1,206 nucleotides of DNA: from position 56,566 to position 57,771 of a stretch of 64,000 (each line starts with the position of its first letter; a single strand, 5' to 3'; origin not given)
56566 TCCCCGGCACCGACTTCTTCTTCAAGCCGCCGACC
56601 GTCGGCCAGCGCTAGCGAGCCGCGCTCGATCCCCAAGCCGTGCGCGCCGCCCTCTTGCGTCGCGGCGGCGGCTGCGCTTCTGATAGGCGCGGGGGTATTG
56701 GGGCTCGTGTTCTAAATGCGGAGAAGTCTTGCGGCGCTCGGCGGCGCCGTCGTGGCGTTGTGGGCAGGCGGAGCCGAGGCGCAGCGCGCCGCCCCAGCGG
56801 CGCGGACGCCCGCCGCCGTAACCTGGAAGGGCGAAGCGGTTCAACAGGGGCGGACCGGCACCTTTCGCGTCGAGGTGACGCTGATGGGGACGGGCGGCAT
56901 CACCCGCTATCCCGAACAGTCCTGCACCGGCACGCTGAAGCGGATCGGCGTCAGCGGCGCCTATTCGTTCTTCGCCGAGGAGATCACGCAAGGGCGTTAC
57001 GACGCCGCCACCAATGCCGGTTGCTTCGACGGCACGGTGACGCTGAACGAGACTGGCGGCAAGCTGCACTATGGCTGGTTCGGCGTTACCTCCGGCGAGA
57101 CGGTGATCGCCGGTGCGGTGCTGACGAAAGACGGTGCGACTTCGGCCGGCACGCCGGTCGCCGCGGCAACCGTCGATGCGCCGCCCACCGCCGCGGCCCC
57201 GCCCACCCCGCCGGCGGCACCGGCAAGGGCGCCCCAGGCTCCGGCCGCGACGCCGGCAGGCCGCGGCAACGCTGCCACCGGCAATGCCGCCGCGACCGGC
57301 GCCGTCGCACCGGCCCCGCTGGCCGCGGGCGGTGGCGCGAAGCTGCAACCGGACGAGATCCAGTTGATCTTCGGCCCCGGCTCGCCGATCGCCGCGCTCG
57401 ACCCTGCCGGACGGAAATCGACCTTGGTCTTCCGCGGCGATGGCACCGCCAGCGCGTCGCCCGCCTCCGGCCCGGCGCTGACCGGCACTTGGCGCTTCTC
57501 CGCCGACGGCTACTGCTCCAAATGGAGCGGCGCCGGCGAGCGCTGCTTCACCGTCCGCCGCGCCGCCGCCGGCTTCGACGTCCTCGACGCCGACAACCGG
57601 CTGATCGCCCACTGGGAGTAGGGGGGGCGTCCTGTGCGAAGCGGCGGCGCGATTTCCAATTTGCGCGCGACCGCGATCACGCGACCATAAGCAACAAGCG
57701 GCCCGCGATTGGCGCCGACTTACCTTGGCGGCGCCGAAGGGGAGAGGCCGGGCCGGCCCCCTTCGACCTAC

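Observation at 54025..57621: Periplasmic TPR-caspase (orthocaspase) with a secreted downstream partner; a stand-alone paralog of its TPR sensor domain lies 42 kb away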

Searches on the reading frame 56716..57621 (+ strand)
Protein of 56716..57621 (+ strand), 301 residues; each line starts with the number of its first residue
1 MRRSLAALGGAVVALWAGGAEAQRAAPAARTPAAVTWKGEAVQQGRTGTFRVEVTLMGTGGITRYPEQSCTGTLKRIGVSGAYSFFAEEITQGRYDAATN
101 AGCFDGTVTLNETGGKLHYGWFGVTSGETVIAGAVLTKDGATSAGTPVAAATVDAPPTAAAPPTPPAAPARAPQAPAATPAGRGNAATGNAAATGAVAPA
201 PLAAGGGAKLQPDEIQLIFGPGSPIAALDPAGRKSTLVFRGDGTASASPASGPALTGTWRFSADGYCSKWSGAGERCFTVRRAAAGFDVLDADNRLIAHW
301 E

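Call 3: search_protein_families(library=pfam, proteins=[window:56716-57621:+], max_evalue=0.01)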
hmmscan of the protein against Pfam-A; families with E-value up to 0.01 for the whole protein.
window:56716-57621:+ (301 aa): 0 families

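Call 15: find_homologous_proteins(query=window:56716-57621:+, max_evalue=0.001)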
Query window:56716-57621:+ (301 aa): 1 proteins with E <= 0.001 among 8000 candidates.
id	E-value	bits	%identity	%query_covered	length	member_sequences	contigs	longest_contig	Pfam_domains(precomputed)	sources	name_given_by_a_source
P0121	3.4e-153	528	100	81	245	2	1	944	-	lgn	-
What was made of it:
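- Tried and rejected: A word-indexed search with the 301-aa protein found only itself (call 15).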

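Call 21: search_protein_families(library=ncbifam, proteins=[window:56716-57621:+], max_evalue=0.01)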
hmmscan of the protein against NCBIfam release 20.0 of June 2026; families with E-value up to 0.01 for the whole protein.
window:56716-57621:+ (301 aa): 0 families

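Call 29: search_protein_representatives(protein=window:56716-57621:+)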
Query: 301 residues. Proteins with E-value up to 0.001 (for the whole library): 297; up to 1e-10: 107; up to 1e-30: 2. The best 150 are listed.
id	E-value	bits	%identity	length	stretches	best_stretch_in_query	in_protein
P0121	1.1e-153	527.6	100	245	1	57-301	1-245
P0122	4.2e-42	161.2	40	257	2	6-156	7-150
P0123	5.2e-29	118.2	38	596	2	34-136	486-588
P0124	8.9e-28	114.2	46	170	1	8-178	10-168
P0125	2.7e-26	109.3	46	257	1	26-176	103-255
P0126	1.3e-23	100.6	41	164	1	13-151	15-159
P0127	1.8e-23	100.1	45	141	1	10-138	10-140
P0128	1.1e-22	97.4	49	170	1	26-138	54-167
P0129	1.4e-21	93.8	46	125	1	9-124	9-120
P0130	2.4e-21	93.1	40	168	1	8-136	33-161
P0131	8.5e-21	91.3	41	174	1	22-139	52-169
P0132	4.1e-20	89.0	39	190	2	21-151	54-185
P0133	1.1e-19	87.6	40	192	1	15-142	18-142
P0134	2.1e-19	86.7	48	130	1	199-300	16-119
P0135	4.1e-19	85.8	37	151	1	9-147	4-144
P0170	3.4e-14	69.6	39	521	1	22-132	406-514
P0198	3.6e-12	62.9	39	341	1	25-136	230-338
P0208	1.6e-11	60.9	39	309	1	24-138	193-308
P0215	3.2e-11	59.8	38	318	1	27-199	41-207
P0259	1.0e-08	51.6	35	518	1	32-147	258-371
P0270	8.0e-08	48.7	31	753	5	191-284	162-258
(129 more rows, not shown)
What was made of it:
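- Tried and rejected: The full HMMER scan of representatives was needed to find relatives (call 29).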

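Call 30: search_protein_families(library=pfam, proteins=[P0123, P0170, P0259, P0198, P0208, P0270, P0122, P0215, P0134, P0127], max_evalue=0.01)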
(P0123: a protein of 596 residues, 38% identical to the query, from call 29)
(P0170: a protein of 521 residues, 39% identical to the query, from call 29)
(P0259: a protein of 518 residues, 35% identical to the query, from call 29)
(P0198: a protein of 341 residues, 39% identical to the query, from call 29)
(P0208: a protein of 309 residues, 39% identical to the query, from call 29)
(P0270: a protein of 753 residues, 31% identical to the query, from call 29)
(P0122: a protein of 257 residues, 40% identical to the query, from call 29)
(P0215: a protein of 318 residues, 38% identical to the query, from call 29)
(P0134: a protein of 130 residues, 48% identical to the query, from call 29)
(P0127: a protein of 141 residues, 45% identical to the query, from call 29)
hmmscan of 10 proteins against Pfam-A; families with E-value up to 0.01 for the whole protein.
P0123 (596 aa): 1 family
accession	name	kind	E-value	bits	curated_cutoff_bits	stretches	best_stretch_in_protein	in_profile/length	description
PF00069.31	Pkinase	-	0.00015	21.7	31.7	1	11-140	84-204/263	Protein kinase domain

P0170 (521 aa): 1 family
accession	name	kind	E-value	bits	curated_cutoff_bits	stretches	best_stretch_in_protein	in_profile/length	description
PF13676.11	TIR_2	-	2.9e-12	47.6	28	1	5-115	1-94/122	TIR domain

P0259 (518 aa): 1 family
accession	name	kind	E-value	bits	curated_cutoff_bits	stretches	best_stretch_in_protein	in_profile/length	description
PF01551.29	Peptidase_M23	-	9.7e-13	48.6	28.7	1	404-483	2-87/96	Peptidase family M23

P0198 (341 aa): 1 family
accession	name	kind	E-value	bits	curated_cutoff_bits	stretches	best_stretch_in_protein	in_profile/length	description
PF00656.27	Peptidase_C14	-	2.2e-27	96.7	21.4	1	1-200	29-233/233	Caspase domain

P0208 (309 aa): 0 families

P0270 (753 aa): 4 families
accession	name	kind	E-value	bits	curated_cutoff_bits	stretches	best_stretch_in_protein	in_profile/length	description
PF23964.1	DUF7292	-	1.4e-06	28.9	27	0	132-160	27-55/112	Family of unknown function (DUF7292)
PF16640.11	Big_3_5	-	4.6e-05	24.4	35.5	1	51-139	9-87/88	Bacterial Ig-like domain (group 3)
PF13492.12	GAF_3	-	0.00022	22.1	27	0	197-229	60-92/129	GAF domain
PF09003.16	Arm-DNA-bind_1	-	0.0024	18.3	22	0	228-248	27-47/74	Bacteriophage lambda integrase, Arm DNA-binding domain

P0122 (257 aa): 0 families

P0215 (318 aa): 0 families

P0134 (130 aa): 1 family
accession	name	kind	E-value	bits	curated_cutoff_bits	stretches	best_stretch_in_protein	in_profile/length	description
PF16151.10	DUF4859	-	0.0012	19.2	22.6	1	17-105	9-88/120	Domain of unknown function (DUF4859)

P0127 (141 aa): 0 families

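Call 37: find_encoding_contigs(protein=P0122, flank=6000, max_places=4)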
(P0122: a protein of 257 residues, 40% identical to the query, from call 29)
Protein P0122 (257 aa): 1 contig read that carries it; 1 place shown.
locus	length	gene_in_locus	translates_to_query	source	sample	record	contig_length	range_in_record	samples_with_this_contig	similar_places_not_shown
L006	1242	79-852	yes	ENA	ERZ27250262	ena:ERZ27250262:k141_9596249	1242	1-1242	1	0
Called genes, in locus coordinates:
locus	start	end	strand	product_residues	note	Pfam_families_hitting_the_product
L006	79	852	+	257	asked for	-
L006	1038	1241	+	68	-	?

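Call 43: find_related_loci(query=window:56716-57621:+, collection=genome_contigs, flank=10000)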
Query window:56716-57621:+ (301 aa) in genome_contigs; peptide patterns used: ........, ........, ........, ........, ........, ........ (x = any residue, [..] = any of these).
599 stretches matched a pattern, but none encodes a relative of the query by tblastn (E <= 1e-3).
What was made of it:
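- No relative of the 301-aa protein was confirmed in species-representative genomes (call 43).
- Tried and rejected: The same tool with the single 301-aa protein found no confirmed relative in species genomes (call 43).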

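Call 71: search_protein_families(library=padloc, proteins=[window:56716-57621:+], max_evalue=0.001)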
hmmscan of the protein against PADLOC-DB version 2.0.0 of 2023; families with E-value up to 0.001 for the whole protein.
window:56716-57621:+ (301 aa): 0 families
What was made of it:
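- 56716..57621 (+): Downstream secreted protein (301 aa): signal peptide, N-barrel (56815..57135), Ala/Pro linker, C-barrel (57331..57618). No Pfam, NCBIfam or PADLOC hit (calls 3, 21, 71).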

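Call 73: find_encoding_contigs(protein=P0198, flank=6000, max_places=4)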
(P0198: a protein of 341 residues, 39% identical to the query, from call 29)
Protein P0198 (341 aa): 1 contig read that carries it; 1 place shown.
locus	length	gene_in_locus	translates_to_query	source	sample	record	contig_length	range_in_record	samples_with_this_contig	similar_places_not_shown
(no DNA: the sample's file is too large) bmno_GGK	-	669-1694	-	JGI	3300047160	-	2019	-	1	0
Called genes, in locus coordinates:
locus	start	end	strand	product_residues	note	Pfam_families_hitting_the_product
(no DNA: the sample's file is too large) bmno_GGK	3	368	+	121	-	?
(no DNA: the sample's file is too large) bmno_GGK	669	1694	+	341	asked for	PF00656:Peptidase_C14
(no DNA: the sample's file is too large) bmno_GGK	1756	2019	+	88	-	?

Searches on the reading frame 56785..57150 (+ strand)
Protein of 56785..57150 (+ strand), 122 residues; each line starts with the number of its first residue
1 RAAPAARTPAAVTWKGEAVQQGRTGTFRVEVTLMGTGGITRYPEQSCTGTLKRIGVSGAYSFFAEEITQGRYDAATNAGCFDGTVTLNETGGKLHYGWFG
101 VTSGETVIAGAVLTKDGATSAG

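Call 36: find_homologous_proteins(query=A1, max_evalue=0.00001)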
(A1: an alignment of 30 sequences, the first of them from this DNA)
Query A1 (30 sequences) (117 aa, profile of the alignment): 27 proteins with E <= 0.00001 among 1090 candidates.
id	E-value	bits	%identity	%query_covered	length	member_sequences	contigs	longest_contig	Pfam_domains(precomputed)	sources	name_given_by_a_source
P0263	2.2e-33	132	33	97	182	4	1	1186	-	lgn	-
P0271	1.1e-32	130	47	76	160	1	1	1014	-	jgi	jgi:hypothetical protein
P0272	1.9e-32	129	45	90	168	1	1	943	-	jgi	jgi:hypothetical protein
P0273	1.8e-31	126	42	91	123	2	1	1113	-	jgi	-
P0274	2.5e-31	126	40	96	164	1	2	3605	-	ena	-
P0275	7.5e-31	124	43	93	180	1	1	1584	-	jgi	jgi:hypothetical protein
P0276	1.9e-30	123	43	97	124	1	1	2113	-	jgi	jgi:hypothetical protein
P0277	5.3e-29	118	37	95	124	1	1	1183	-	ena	-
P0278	5.4e-29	118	38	87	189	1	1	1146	-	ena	-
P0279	9.3e-29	118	45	91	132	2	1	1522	-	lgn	-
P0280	7.3e-28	115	45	91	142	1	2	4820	-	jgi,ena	-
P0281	1.7e-27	114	49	97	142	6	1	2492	-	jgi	jgi:hypothetical protein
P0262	2.5e-27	113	32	87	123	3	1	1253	-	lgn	-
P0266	3.4e-26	109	34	84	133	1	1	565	-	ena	-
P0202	6.1e-26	109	36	88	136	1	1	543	-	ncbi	-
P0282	1.0e-25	108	40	75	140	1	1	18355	-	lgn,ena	-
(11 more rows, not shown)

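Call 38: find_encoding_contigs(protein=P0282, flank=6000, max_places=3)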
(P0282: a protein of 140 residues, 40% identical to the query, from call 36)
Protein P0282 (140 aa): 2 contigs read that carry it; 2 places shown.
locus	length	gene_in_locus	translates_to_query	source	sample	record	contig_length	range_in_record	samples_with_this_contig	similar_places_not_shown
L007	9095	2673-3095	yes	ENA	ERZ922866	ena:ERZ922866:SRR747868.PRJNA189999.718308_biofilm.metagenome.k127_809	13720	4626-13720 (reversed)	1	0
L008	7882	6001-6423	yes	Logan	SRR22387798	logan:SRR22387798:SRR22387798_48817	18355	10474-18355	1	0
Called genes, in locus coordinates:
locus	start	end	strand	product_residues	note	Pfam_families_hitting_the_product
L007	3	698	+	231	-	?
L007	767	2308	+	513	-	-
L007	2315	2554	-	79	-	-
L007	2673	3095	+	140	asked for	-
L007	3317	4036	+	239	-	-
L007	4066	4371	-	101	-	PF05016:ParE_toxin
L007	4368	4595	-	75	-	-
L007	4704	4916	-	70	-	PF05930:Phage_AlpA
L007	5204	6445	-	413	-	PF22022:Phage_int_M, PF00589:Phage_integrase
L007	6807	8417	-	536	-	PF00270:DEAD, PF04851:ResIII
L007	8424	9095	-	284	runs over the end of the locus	PF22548:AEP-TOTE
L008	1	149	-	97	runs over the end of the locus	-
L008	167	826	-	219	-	PF02586:SRAP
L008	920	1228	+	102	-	-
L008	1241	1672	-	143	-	-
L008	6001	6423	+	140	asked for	-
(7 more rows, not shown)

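Call 58: predict_structure(alignment_id=A5)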
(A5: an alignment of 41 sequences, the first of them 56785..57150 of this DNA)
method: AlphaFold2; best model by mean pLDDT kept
length: 122 residues; sequences in the alignment: 41
mean_pLDDT: 93.9   pTM: 0.84
mean pLDDT of the five models: 93.9, 93.2, 93.2, 93.2, 92.7
residues with pLDDT >= 90: 106; 70-90: 12; 50-70: 3; < 50: 1
segments of 3 or more residues with pLDDT < 50: none
pLDDT, mean of each block of 10 residues (from residue 1): 79 97 96 96 98 98 98 95 98 97 95 87 54
secondary structure, 60 per line:
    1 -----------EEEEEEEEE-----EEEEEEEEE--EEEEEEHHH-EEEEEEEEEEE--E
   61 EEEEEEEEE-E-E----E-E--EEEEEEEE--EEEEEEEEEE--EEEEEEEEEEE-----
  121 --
elements in order: E12-20 E26-34 E37-42 E47-57 E60-69 E83-90 E93-102 E105-115

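Call 74: find_encoding_contigs(protein=P0280, flank=6000, max_places=4)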
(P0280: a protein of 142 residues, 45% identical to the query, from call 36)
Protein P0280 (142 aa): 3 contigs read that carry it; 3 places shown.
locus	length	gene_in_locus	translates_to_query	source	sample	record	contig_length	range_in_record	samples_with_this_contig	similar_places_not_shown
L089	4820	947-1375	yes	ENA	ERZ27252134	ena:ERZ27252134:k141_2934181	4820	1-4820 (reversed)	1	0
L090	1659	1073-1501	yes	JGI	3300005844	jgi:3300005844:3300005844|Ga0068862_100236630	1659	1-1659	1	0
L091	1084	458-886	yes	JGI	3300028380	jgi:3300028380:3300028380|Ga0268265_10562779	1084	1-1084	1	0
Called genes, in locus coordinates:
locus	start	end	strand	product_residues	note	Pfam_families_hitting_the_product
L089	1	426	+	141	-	?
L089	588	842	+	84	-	-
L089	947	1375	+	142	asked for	-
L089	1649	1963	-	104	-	PF03992:ABM (weak)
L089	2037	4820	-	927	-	?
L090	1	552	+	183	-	?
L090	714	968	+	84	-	-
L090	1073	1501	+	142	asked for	-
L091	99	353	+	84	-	-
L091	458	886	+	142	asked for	-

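Call 80: search_protein_families(library=pfam, alignment_id=A5, max_evalue=0.01)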
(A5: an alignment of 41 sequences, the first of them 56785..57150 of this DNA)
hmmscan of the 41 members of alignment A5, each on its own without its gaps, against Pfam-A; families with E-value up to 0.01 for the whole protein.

A. member 1, window:56785-57150:+ (122 aa): 0 families

B. families by the number of members that match (of 41 scanned): 0 families

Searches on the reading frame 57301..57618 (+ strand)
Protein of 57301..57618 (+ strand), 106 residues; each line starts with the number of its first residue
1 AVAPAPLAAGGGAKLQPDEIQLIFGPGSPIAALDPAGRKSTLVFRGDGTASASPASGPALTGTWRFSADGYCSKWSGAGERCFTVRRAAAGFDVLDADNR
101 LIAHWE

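Call 60: predict_structure(alignment_id=A6)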
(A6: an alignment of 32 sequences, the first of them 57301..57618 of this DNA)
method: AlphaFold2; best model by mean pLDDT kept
length: 106 residues; sequences in the alignment: 32
mean_pLDDT: 90.6   pTM: 0.78
mean pLDDT of the five models: 90.6, 90.6, 90.3, 89.5, 87.6
residues with pLDDT >= 90: 85; 70-90: 10; 50-70: 11; < 50: 0
segments of 3 or more residues with pLDDT < 50: none
pLDDT, mean of each block of 10 residues (from residue 1): 59 87 90 96 96 95 95 94 94 96 96
secondary structure, 60 per line:
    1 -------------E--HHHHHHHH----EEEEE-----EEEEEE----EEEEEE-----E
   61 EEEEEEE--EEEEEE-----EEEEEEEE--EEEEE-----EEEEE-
elements in order: H17-24 E29-33 E39-44 E49-54 E60-67 E70-75 E81-88 E91-95 E101-105

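Call 79: search_protein_families(library=pfam, alignment_id=A6, max_evalue=0.01)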
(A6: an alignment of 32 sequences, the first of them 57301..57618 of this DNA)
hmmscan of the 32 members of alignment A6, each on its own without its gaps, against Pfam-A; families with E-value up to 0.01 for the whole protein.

A. member 1, window:57301-57618:+ (106 aa): 0 families

B. families by the number of members that match (of 32 scanned): 2 families
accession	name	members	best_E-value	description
PF16151.10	DUF4859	3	0.0012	Domain of unknown function (DUF4859)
PF25641.1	Head_fiber_dimeric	1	0.0067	Head fiber dimeric protein-like domain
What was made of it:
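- Tried and rejected: DUF4859 appeared in 3 of 32 members at best E 0.0012 (calls 79, 80).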
